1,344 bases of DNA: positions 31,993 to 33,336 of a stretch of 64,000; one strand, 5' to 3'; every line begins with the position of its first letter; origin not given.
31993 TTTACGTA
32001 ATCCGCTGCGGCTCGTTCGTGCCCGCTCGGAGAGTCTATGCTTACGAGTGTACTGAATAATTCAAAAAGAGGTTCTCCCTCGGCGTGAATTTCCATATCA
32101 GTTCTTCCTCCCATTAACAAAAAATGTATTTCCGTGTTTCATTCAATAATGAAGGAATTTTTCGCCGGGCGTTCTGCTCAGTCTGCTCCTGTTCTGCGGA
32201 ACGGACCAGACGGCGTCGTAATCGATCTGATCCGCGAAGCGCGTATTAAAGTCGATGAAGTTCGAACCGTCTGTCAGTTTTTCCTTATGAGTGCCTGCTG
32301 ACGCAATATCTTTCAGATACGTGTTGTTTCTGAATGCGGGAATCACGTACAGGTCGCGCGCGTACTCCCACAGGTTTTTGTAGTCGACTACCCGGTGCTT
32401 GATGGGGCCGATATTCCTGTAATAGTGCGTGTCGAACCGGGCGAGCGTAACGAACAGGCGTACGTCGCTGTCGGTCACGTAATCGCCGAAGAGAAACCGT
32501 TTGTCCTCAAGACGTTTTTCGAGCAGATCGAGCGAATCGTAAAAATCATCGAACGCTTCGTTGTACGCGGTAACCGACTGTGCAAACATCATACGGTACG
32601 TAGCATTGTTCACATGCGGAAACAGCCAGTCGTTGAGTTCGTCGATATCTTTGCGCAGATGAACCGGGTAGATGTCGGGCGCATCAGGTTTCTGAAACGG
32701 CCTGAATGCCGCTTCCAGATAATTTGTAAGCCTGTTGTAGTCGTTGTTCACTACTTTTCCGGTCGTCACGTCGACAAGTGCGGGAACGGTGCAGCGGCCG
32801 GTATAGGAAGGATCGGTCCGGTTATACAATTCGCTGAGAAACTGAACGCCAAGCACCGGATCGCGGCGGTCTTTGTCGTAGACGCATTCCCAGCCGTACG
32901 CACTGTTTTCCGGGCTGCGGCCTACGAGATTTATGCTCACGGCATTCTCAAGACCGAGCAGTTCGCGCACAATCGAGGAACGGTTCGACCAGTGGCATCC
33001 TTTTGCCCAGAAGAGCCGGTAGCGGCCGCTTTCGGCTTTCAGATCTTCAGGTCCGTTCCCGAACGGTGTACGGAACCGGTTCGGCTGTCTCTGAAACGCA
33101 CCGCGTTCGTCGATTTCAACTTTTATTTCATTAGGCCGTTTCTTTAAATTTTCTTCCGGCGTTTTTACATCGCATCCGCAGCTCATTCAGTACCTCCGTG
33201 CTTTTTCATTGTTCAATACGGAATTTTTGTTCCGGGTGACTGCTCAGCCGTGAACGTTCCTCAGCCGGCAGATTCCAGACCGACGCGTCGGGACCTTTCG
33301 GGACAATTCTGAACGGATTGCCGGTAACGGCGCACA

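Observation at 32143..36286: Four tandem Xi-class GST / glutathionyl-hydroquinone reductase paralogs with diversified active-site boxes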

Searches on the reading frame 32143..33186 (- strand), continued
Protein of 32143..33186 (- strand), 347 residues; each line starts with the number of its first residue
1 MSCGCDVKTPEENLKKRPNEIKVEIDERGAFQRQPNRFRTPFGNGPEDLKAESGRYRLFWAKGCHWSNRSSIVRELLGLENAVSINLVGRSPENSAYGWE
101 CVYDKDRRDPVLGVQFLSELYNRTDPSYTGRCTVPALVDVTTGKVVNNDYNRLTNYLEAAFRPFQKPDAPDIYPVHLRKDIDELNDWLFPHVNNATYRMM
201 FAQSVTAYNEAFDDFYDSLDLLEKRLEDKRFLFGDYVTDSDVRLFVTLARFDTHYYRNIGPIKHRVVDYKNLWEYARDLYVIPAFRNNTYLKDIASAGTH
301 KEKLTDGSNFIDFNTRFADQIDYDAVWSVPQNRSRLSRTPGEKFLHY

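Call 43: find_encoding_contigs(protein=P0004, flank=10000, max_places=2)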
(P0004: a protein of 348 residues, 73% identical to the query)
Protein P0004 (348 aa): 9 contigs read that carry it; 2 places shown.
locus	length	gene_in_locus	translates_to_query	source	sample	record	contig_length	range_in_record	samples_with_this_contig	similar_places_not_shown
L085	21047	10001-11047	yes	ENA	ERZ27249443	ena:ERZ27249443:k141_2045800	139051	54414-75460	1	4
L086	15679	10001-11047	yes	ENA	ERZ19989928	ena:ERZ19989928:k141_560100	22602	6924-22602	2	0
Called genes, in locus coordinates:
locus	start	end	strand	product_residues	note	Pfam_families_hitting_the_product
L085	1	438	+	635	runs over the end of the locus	PF00122:E1-E2_ATPase, PF00702:Hydrolase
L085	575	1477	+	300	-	PF00126:HTH_1, PF03466:LysR_substrate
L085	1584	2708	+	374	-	PF01717:Meth_synt_2, PF08267:Meth_synt_1 (faint)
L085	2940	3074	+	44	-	-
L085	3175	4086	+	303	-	PF00497:SBP_bac_3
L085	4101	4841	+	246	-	PF00528:BPD_transp_1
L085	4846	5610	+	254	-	PF02463:SMC_N, PF00005:ABC_tran, PF13175:AAA_15 (faint), PF13304:AAA_21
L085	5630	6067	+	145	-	PF08445:FR47 (faint), PF00583:Acetyltransf_1, PF13673:Acetyltransf_10, PF13508:Acetyltransf_7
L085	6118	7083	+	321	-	PF13409:GST_N_2 (faint), PF00043:GST_C (faint), PF13410:GST_C_2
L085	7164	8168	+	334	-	PF00043:GST_C (weak), PF13410:GST_C_2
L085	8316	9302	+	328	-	PF13409:GST_N_2 (weak), PF13410:GST_C_2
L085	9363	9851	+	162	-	PF13673:Acetyltransf_10, PF00583:Acetyltransf_1, PF13508:Acetyltransf_7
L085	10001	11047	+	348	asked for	PF13410:GST_C_2, PF17171:GST_C_6 (weak)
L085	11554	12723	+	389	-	PF00155:Aminotran_1_2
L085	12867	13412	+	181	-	PF00255:GSHPx, PF00578:AhpC-TSA (weak)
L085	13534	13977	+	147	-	PF22381:Staph_reg_Sar_Rot, PF01047:MarR, PF12802:MarR_2 (faint), PF13601:HTH_34 (weak)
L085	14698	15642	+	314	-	PF19300:BPD_transp_1_N, PF00528:BPD_transp_1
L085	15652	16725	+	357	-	PF12911:OppC_N, PF00528:BPD_transp_1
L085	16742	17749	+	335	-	PF00005:ABC_tran, PF13304:AAA_21, PF08352:oligo_HPY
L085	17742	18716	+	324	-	PF00005:ABC_tran, PF08352:oligo_HPY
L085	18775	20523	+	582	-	PF00496:SBP_bac_5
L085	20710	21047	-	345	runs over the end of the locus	PF05343:Peptidase_M42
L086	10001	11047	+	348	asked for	PF13410:GST_C_2, PF17171:GST_C_6 (weak)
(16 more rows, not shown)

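Call 44: find_encoding_contigs(protein=P0003, flank=10000, max_places=1)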
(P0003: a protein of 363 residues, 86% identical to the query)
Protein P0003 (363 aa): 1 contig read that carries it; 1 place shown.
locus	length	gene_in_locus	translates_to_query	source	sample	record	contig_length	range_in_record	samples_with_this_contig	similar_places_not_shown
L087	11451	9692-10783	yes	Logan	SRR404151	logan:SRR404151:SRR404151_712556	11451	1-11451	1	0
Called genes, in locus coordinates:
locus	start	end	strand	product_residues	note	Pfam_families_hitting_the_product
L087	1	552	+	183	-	?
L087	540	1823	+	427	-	PF00148:Oxidored_nitro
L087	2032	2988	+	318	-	PF00291:PALP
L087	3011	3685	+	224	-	PF08348:PAS_6, PF13309:HTH_22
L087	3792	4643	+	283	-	PF00497:SBP_bac_3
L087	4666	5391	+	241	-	PF00528:BPD_transp_1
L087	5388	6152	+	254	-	PF00005:ABC_tran, PF02463:SMC_N (weak), PF13304:AAA_21 (weak)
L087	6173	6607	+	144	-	PF00583:Acetyltransf_1, PF13673:Acetyltransf_10, PF13508:Acetyltransf_7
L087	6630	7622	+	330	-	PF13410:GST_C_2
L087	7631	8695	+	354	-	PF13410:GST_C_2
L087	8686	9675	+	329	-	PF13409:GST_N_2 (faint), PF13410:GST_C_2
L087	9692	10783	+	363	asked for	PF13410:GST_C_2, PF17171:GST_C_6 (weak)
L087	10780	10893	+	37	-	-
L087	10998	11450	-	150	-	?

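Call 46: find_encoding_contigs(protein=P0020, flank=10000, max_places=1)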
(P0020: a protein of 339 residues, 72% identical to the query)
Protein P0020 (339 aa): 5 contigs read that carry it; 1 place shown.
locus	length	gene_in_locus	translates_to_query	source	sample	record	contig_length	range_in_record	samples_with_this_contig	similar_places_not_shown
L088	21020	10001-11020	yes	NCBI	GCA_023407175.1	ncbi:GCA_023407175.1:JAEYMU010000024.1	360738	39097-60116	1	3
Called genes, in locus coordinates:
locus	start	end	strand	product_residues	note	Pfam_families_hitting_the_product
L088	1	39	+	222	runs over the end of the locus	PF00392:GntR, PF07729:FCD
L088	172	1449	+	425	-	PF19789:DUF6273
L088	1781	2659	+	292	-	PF04055:Radical_SAM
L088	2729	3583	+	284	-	PF00142:Fer4_NifH, PF01656:CbiA, PF02374:ArsA_ATPase (faint), PF03308:MeaB (weak), PF10609:ParA (weak), PF13614:AAA_31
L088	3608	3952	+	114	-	PF02579:Nitro_FeMo-Co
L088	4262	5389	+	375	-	PF13379:NMT1_2, PF09084:NMT1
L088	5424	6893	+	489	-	PF00148:Oxidored_nitro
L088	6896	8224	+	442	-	PF00148:Oxidored_nitro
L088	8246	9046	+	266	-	PF00005:ABC_tran, PF13304:AAA_21 (faint)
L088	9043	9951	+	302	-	PF00528:BPD_transp_1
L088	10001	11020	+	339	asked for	PF13410:GST_C_2, PF17171:GST_C_6 (weak)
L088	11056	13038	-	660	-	PF00005:ABC_tran, PF02463:SMC_N (faint), PF13555:AAA_29 (faint), PF13604:AAA_30 (faint), PF00004:AAA (faint), PF12848:ABC_tran_Xtn, PF00005:ABC_tran, PF16326:ABC_tran_CTD, +2 more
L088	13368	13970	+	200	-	PF09605:Trep_Strep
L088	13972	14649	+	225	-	PF02361:CbiQ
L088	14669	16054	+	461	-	PF03193:RsgA_GTPase (faint), PF13191:AAA_16 (faint), PF13476:AAA_23 (faint), PF00005:ABC_tran, PF02463:SMC_N (weak), PF13304:AAA_21 (weak), PF00005:ABC_tran, PF13304:AAA_21, +3 more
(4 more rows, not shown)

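Call 47: find_encoding_contigs(protein=P0117, flank=10000, max_places=1)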
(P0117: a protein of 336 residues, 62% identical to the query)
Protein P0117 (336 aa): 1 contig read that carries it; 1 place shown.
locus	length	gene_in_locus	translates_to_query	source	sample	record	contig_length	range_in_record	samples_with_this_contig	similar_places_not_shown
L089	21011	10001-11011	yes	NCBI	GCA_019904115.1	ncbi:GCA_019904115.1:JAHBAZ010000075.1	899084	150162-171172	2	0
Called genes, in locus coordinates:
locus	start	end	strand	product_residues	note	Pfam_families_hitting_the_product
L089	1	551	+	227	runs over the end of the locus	PF02588:YitT_membrane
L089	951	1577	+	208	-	PF09335:VTT_dom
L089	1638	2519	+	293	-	PF02673:BacA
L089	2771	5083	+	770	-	PF08267:Meth_synt_1, PF01717:Meth_synt_2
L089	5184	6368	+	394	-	PF14257:DUF4349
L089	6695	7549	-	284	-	PF20240:DUF6597, PF00165:HTH_AraC (weak), PF12833:HTH_18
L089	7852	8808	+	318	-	PF13409:GST_N_2 (weak), PF00043:GST_C (faint), PF13410:GST_C_2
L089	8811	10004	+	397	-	PF01717:Meth_synt_2 (weak)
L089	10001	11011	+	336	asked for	PF13410:GST_C_2, PF17171:GST_C_6 (faint)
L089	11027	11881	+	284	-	PF00497:SBP_bac_3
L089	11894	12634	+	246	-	PF00528:BPD_transp_1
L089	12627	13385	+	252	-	PF02463:SMC_N, PF00005:ABC_tran, PF13304:AAA_21 (weak)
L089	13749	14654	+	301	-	PF00165:HTH_AraC (faint), PF12833:HTH_18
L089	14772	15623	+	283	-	PF13483:Lactamase_B_3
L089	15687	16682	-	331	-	PF01625:PMSR, PF01641:SelR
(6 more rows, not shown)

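Call 68: search_protein_families(library=pfam, proteins=[L019:238-1392:+, L019:1364-2569:+, L019:8484-8975:+, L019:9026-11002:+, L019:12161-12880:-, L019:12868-14031:-, L019:14028-15101:-, L019:15660-16706:-, L019:16728-17876:-, L019:17899-18894:-], max_evalue=0.00001)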
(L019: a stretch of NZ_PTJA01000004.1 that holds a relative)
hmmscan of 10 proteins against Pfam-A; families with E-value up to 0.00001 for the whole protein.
L019:238-1392:+ (384 aa): 5 families
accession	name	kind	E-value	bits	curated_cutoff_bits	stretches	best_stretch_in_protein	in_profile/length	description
PF01053.26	Cys_Met_Meta_PP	-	1.7e-141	471.6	27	1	20-382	13-380/381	Cys/Met metabolism PLP-dependent enzyme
PF00155.27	Aminotran_1_2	-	3.5e-10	40.1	19.7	1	71-232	67-248/361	Aminotransferase class I and II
PF00266.25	Aminotran_5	-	3.4e-08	33.3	21.5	1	81-204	77-204/371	Aminotransferase class-V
PF01041.23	DegT_DnrJ_EryC1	-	5.8e-06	26.2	19.8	0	54-226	24-196/360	DegT/DnrJ/EryC1/StrS aminotransferase family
PF06838.17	Met_gamma_lyase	-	6e-06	25.5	24.2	0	34-221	38-243/405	Methionine gamma-lyase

L019:1364-2569:+ (401 aa): 1 family
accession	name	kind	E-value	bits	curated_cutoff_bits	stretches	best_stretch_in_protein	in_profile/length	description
PF00155.27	Aminotran_1_2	-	1.2e-38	133.7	19.7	1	49-392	11-359/361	Aminotransferase class I and II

L019:8484-8975:+ (163 aa): 3 families
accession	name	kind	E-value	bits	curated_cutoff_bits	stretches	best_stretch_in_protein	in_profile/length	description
PF00583.31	Acetyltransf_1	-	2.7e-14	53.9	20.7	1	29-118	15-116/116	Acetyltransferase (GNAT) family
PF13673.13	Acetyltransf_10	-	2.3e-13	50.7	23.6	1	35-130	23-118/128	Acetyltransferase (GNAT) domain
PF13508.13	Acetyltransf_7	-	3.7e-13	50.1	27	1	45-119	4-83/84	Acetyltransferase (GNAT) domain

L019:9026-11002:+ (658 aa): 4 families
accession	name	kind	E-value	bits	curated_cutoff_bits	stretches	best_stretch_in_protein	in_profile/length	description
PF13410.11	GST_C_2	-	8e-25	87.2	24.9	2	191-263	1-68/69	Glutathione S-transferase, C-terminal domain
PF13409.12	GST_N_2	-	1.3e-12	48.6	25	0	48-133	1-58/70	Glutathione S-transferase, N-terminal domain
PF17171.9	GST_C_6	-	4.5e-11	42.8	28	0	205-263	5-62/64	Glutathione S-transferase, C-terminal domain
PF00043.30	GST_C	-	5.8e-07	30.1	20.7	0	182-236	12-66/93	Glutathione S-transferase, C-terminal domain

L019:12161-12880:- (239 aa): 1 family
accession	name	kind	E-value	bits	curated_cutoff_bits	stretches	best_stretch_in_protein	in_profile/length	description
PF02348.25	CTP_transf_3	-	4.5e-23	82.6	22.6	1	13-189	2-162/217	Cytidylyltransferase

L019:12868-14031:- (387 aa): 1 family
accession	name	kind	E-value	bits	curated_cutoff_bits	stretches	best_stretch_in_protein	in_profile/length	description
PF02350.25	Epimerase_2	-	2.7e-79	267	30.6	1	24-367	3-347/347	UDP-N-acetylglucosamine 2-epimerase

L019:14028-15101:- (357 aa): 1 family
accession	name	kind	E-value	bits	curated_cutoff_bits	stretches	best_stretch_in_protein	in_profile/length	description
PF03102.20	NeuB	-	2e-97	325.8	22.1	1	50-289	1-241/241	NeuB family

L019:15660-16706:- (348 aa): 3 families
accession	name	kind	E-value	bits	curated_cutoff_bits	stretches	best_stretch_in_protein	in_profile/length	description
PF00483.29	NTP_transferase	-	2.7e-35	122.6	21.2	1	125-343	3-239/245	Nucleotidyl transferase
PF00571.33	CBS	-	6.3e-16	58.9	24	1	6-51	10-56/57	CBS domain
PF12804.13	NTP_transf_3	-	3.5e-11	44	27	1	124-255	1-127/160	MobA-like NTP transferase domain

L019:16728-17876:- (382 aa): 2 families
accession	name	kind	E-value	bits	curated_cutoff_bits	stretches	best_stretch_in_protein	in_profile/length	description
PF01041.23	DegT_DnrJ_EryC1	-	1.5e-94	317.7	19.8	1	9-380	3-360/360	DegT/DnrJ/EryC1/StrS aminotransferase family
PF00155.27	Aminotran_1_2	-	5.1e-07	29.6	19.7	1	33-165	44-183/361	Aminotransferase class I and II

L019:17899-18894:- (331 aa): 9 families
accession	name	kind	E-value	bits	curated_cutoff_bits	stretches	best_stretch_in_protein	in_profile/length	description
PF16363.11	GDP_Man_Dehyd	-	1.3e-72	245.5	27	1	10-313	1-332/332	GDP-mannose 4,6 dehydratase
PF01370.27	Epimerase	-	3.9e-54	184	20.9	1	9-246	1-240/240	NAD dependent epimerase/dehydratase family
PF01073.25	3Beta_HSD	-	1.8e-19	70.3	22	1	10-223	1-219/280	3-beta hydroxysteroid dehydrogenase/isomerase family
PF02719.21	Polysacc_synt_2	-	1.6e-16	60.8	20.2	1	9-267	1-250/293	Polysaccharide biosynthesis protein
PF07993.18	NAD_binding_4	-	6.1e-15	55.5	20.1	1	11-185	1-209/258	Male sterility protein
PF04321.23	RmlD_sub_bind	-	9.4e-10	38.5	27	1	8-165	2-137/287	RmlD substrate binding domain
PF13460.12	NAD_binding_10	-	1.1e-09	38.9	27.2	1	13-180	1-143/184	NAD(P)H-binding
PF00106.31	adh_short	-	7e-08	32.6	26.6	1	7-167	1-163/195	short chain dehydrogenase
PF05368.20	NmrA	-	8.3e-06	26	27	0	7-87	3-78/298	NmrA-like family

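Call 85: predict_structure(alignment_id=A2)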
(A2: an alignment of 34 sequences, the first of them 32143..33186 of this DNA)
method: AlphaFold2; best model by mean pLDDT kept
length: 347 residues; sequences in the alignment: 34
mean_pLDDT: 90.7   pTM: 0.90
mean pLDDT of the five models: 90.7, 88.7, 88.5, 88.5, 88.3
residues with pLDDT >= 90: 267; 70-90: 57; 50-70: 14; < 50: 9
segments of 3 or more residues with pLDDT < 50: 1-9
pLDDT, mean of each block of 10 residues (from residue 1): 42 82 91 90 95 97 92 97 94 86 94 96 93 95 95 94 95 96 96 94 95 97 97 97 97 87 94 98 96 78 60 85 94 95 91
secondary structure, 60 per line:
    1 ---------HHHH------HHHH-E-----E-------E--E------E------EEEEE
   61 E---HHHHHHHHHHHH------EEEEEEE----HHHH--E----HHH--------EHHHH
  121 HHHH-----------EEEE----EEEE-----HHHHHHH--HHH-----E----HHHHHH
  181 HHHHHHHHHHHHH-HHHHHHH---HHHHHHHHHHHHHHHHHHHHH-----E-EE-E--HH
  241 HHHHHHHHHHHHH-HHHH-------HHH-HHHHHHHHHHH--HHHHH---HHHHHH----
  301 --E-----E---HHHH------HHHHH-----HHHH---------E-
elements in order: H10-13 H20-23 E56-61 H65-76 E83-89 H94-97 H117-124 E136-139 E144-147 H153-159 H175-193 H195-201 H205-225 H239-253 H255-258 H270-280 H283-287 H291-296 H313-316 H323-327 H333-336

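Call 87: fold_search(model_id=the predicted structure, library=pdb)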
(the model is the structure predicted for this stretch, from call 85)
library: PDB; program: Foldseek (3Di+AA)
matches with E <= 10: 887; with E <= 0.001: 493
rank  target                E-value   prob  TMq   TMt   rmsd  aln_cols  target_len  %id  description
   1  4pts_B                2.4e-24  1.00  0.80  0.84   3.6       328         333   35  Crystal structure of a glutathione transferase from Gordonia bronchialis DSM 43247, target EFI-507405 (released 2014-04-09)
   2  4pts_A                5.0e-23  1.00  0.74  0.80   3.5       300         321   37  Crystal structure of a glutathione transferase from Gordonia bronchialis DSM 43247, target EFI-507405 (released 2014-04-09)
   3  6gca_A                1.4e-22  1.00  0.71  0.81   6.9       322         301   34  Crystal structure of glutathione transferase Xi 3 from Trametes versicolor (released 2018-08-29)
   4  3ppu_A                4.3e-22  1.00  0.72  0.79   2.5       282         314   36  Crystal structure of the glutathione-S-transferase Xi from Phanerochaete chrysosporium (released 2010-12-22)
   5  6hta_A                4.5e-22  1.00  0.71  0.82   6.8       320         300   34  Crystal structure of glutathione transferase Xi 3 mutant C56S from Trametes versicolor (released 2018-10-10)
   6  6gcb_A                2.2e-21  1.00  0.70  0.82   6.1       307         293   34  Crystal structure of glutathione transferase Xi 3 from Trametes versicolor in complex with glutathione (released 2018-08-29)
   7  6gcb_B                2.9e-21  1.00  0.69  0.81   6.7       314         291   33  Crystal structure of glutathione transferase Xi 3 from Trametes versicolor in complex with glutathione (released 2018-08-29)
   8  6gzf_A                3.3e-21  1.00  0.74  0.78   3.0       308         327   28  Xi Class GST from Natrialba magadii (released 2019-02-13)
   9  6gcc_A                3.7e-21  1.00  0.69  0.81   6.7       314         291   32  Crystal structure of glutathione transferase Xi 3 mutant C56S from Trametes versicolor in complex with dextran-sulfate (released 2018-08-29)
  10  6gzf_B                6.5e-21  1.00  0.75  0.81   4.9       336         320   28  Xi Class GST from Natrialba magadii (released 2019-02-13)
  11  6gca_B                8.1e-21  1.00  0.67  0.79   6.9       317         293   32  Crystal structure of glutathione transferase Xi 3 from Trametes versicolor (released 2018-08-29)
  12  4uss                  1.5e-20  1.00  0.74  0.83   3.9       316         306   28  Populus trichocarpa glutathione transferase X1-1 (GHR1), complexed with glutathione (released 2014-12-03)
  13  3ppu_B                1.7e-20  1.00  0.70  0.81   2.3       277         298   36  Crystal structure of the glutathione-S-transferase Xi from Phanerochaete chrysosporium (released 2010-12-22)
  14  3r3e_A                2.2e-20  1.00  0.68  0.76   6.0       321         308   32  The glutathione bound structure of YqjG, a glutathione transferase homolog from Escherichia coli K-12 (released 2012-03-14)
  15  6gcc_B                2.8e-20  1.00  0.68  0.81   6.8       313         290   32  Crystal structure of glutathione transferase Xi 3 mutant C56S from Trametes versicolor in complex with dextran-sulfate (released 2018-08-29)
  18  3m1g_C                3.9e-20  1.00  0.66  0.76   3.7       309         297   30  The structure of a putative glutathione S-transferase from Corynebacterium glutamicum (released 2010-04-14)
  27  3m1g_A                1.7e-18  1.00  0.66  0.77   3.7       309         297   30  The structure of a putative glutathione S-transferase from Corynebacterium glutamicum (released 2010-04-14)
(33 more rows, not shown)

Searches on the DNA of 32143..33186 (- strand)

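Call 45: search_rna_families(sources=[L007, L019, L025, L060, L026, L003, L085], threshold=gathering)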
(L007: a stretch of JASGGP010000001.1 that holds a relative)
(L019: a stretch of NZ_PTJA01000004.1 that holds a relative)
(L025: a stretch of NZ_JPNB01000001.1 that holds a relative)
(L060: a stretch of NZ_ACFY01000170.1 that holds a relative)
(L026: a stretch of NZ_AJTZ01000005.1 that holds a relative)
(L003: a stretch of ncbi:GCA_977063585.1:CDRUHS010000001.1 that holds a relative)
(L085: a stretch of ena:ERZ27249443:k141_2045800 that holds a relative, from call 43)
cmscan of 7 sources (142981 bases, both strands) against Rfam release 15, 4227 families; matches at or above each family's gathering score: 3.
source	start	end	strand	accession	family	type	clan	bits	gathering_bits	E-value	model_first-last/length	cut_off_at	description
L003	15500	15655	+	RF00380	Magnesium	Cis-reg; riboswitch;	-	88.6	44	1.1e-17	1-169/169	no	M-box riboswitch aptamer (ykoK leader)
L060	19940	20012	+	RF00005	tRNA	Gene; tRNA;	CL00001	66.5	29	6.6e-12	1-71/71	no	tRNA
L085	8208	8278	+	RF00005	tRNA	Gene; tRNA;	CL00001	57.3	29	2.2e-09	1-71/71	no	tRNA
